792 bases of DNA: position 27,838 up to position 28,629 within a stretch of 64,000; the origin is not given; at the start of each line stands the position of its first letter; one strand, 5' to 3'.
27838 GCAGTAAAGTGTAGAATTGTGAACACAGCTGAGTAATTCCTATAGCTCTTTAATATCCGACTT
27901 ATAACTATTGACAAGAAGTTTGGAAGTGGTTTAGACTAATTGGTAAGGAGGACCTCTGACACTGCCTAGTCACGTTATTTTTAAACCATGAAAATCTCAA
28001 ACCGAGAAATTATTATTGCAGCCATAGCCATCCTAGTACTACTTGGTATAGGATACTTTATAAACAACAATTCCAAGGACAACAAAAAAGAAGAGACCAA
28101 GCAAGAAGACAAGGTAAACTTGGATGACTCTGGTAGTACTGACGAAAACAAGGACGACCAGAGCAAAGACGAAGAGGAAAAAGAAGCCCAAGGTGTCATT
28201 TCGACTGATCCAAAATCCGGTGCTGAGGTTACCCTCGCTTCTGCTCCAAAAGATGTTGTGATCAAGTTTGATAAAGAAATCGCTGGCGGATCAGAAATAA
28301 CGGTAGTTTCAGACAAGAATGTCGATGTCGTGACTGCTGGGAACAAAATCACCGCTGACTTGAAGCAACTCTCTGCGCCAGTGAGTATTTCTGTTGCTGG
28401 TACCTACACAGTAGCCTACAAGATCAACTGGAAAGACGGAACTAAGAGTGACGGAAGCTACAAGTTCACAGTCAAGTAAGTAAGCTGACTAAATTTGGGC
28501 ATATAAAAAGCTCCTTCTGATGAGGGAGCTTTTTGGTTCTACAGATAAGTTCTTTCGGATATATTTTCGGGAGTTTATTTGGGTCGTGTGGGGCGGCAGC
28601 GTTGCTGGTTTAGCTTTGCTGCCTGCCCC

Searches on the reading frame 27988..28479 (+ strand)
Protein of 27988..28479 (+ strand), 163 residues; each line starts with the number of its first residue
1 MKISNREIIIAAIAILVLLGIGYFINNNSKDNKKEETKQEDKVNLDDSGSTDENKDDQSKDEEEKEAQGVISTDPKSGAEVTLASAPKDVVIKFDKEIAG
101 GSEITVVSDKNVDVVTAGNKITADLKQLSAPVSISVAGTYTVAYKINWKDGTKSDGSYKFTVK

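Call 71: search_protein_families(library=pfam, proteins=[window:27988-28479:+], max_evalue=0.01)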
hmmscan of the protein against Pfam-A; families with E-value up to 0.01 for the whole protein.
window:27988-28479:+ (163 aa): 3 families
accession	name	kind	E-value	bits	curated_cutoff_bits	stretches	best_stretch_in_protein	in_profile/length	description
PF04234.18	CopC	-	4.4e-13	50.5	23.3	1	70-162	4-92/92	CopC domain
PF12685.13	SpoIIIAH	-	0.0018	18.7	30.6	1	6-86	2-68/191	SpoIIIAH-like protein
PF01917.21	Arch_flagellin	-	0.0031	18.3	29.5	0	8-39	15-46/162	Archaebacterial flagellin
